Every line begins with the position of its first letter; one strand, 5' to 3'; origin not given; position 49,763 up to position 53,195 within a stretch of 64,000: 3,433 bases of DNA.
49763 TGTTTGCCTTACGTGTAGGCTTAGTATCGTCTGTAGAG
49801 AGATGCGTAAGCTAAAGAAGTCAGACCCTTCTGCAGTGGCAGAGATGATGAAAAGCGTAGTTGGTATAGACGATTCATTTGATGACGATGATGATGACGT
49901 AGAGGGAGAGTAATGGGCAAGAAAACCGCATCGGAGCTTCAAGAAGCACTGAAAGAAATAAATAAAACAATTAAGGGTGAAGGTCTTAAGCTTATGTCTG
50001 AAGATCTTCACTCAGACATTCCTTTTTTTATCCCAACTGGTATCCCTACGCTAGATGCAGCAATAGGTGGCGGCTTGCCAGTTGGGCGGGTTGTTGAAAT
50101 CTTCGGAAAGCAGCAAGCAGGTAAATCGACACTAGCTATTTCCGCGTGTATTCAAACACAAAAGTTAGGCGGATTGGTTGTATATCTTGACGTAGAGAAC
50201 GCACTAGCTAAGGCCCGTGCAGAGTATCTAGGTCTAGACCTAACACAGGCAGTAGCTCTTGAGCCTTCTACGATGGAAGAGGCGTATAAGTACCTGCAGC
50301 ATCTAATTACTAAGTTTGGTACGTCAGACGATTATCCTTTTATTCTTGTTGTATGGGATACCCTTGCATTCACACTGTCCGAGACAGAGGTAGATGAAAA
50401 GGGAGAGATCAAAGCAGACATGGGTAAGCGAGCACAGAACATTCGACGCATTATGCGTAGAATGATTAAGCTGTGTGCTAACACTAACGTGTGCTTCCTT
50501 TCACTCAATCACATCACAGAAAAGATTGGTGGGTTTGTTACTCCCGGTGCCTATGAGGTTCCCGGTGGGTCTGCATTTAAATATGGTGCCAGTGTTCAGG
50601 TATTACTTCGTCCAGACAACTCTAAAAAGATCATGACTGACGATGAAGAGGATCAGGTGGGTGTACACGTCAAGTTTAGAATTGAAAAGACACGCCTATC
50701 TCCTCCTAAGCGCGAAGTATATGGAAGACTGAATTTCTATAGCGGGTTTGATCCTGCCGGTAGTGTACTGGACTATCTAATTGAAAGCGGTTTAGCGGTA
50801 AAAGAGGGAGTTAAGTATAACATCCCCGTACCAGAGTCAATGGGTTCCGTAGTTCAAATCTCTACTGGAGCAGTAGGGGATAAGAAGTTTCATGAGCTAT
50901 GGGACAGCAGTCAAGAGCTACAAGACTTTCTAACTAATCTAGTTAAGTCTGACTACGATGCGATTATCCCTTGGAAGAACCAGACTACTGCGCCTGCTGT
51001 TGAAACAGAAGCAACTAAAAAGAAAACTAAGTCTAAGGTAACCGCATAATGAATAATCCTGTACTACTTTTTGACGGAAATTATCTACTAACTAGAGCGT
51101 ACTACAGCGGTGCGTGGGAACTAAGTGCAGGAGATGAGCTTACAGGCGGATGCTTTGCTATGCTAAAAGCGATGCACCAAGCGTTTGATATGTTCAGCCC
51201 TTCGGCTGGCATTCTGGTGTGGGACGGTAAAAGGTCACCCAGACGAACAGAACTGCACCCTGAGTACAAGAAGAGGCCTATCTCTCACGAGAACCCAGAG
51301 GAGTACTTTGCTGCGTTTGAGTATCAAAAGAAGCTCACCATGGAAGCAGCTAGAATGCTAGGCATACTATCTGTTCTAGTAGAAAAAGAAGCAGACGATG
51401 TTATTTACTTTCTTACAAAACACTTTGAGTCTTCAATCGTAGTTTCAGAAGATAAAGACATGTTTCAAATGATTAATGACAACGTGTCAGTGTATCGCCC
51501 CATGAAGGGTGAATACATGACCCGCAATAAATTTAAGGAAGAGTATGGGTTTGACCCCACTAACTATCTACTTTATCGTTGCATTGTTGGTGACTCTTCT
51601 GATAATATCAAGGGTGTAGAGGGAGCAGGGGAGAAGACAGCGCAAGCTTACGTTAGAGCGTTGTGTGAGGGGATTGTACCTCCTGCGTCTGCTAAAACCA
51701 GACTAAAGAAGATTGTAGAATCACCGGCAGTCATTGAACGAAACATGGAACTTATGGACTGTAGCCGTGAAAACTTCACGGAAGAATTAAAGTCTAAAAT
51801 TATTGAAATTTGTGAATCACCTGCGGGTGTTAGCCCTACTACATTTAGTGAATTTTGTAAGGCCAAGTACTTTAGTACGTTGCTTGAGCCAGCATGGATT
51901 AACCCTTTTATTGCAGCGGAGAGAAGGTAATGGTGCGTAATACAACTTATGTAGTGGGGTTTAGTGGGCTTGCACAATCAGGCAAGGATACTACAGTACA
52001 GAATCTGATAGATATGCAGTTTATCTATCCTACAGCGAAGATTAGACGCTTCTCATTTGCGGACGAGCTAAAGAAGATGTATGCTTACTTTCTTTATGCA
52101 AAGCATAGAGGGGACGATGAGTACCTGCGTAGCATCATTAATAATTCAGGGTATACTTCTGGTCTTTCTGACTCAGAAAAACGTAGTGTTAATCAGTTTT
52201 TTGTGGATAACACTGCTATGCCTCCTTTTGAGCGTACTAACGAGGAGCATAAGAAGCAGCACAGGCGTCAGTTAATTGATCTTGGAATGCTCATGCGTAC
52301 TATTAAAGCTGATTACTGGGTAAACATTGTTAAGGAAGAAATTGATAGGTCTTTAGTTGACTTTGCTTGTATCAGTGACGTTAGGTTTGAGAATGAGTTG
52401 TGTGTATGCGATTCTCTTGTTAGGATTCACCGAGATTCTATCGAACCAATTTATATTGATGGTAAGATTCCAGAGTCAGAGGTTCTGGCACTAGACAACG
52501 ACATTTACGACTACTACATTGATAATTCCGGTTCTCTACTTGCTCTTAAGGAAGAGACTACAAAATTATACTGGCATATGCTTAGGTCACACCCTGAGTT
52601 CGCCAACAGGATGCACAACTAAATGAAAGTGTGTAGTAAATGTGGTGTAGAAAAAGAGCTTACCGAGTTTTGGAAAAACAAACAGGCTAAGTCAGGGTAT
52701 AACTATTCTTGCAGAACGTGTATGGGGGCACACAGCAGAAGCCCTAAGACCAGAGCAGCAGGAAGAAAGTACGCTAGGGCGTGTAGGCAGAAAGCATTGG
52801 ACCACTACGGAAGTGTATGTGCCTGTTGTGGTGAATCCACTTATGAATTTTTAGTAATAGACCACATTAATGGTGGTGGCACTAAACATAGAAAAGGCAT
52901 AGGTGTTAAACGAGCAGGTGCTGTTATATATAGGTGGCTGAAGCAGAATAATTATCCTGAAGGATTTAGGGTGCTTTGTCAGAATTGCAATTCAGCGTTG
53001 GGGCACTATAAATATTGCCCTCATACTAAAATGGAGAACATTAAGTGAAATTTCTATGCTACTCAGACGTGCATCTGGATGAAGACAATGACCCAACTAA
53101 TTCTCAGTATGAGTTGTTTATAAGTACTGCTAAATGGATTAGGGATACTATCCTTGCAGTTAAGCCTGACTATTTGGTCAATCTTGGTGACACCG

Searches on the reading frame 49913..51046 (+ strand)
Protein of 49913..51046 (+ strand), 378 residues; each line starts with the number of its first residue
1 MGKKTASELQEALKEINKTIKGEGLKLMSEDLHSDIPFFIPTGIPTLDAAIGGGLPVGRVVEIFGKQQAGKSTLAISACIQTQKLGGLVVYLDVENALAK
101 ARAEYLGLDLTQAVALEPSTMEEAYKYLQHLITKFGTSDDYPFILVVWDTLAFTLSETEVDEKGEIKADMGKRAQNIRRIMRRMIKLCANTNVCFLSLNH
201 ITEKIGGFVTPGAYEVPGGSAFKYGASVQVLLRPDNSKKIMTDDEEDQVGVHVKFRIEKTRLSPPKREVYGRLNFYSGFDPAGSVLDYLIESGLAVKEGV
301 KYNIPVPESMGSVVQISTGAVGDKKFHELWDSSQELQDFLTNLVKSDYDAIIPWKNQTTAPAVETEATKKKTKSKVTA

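Call 82: search_protein_families(library=phrogs, proteins=[window:49913-51046:+], max_evalue=0.00001)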
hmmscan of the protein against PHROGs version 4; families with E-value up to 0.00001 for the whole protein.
window:49913-51046:+ (378 aa): 6 families
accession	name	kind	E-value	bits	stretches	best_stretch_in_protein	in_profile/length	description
phrog_97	-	other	1.3e-63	216.9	2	4-229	15-248/506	UvsX-like recombinase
phrog_8337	-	DNA, RNA and nucleotide metabolism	6.2e-33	115.4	1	14-258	24-263/273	DNA repair protein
phrog_9666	-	unknown function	2.2e-12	47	1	73-297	488-727/779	-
phrog_19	-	DNA, RNA and nucleotide metabolism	5.8e-07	29.7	1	11-95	294-390/621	DnaB-like replicative helicase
phrog_8290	-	other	9.1e-07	29.8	1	21-70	22-71/74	RecA or Sak4, length ?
phrog_239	-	DNA, RNA and nucleotide metabolism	3.6e-06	27.2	0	30-119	331-420/801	DNA primase/helicase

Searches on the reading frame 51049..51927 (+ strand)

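Call 82: search_protein_families(library=phrogs, proteins=[window:51049-51927:+], max_evalue=0.00001)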
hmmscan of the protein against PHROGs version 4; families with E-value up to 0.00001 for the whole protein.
window:51049-51927:+ (293 aa): 1 family
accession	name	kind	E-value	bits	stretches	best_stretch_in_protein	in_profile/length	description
phrog_107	-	DNA, RNA and nucleotide metabolism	1.8e-25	91.1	1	5-278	121-399/542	exonuclease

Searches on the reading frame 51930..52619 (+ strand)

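Call 82: search_protein_families(library=phrogs, proteins=[window:51930-52619:+], max_evalue=0.00001)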
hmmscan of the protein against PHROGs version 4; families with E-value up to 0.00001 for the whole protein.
window:51930-52619:+ (230 aa): 1 family
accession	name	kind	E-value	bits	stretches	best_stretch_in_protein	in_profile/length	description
phrog_139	-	other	3.5e-26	93.4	1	3-213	80-259/342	deoxynucleoside monophosphate kinase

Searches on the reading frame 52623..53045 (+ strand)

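Call 82: search_protein_families(library=phrogs, proteins=[window:52623-53045:+], max_evalue=0.00001)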
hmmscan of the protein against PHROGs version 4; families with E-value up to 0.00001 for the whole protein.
window:52623-53045:+ (141 aa): 5 families
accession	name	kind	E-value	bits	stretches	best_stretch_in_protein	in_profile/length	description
phrog_2255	-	DNA, RNA and nucleotide metabolism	3.2e-18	67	1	1-126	53-168/211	HNH endonuclease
phrog_2633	-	DNA, RNA and nucleotide metabolism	9.1e-13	49.6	1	1-133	13-126/142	endonuclease VII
phrog_1035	-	DNA, RNA and nucleotide metabolism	2e-11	45.3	1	1-127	63-211/271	endonuclease VII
phrog_2340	-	DNA, RNA and nucleotide metabolism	5.9e-09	37.3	1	1-62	8-73/171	endonuclease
phrog_6762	-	unknown function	6.3e-06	27.2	0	1-38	202-239/242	-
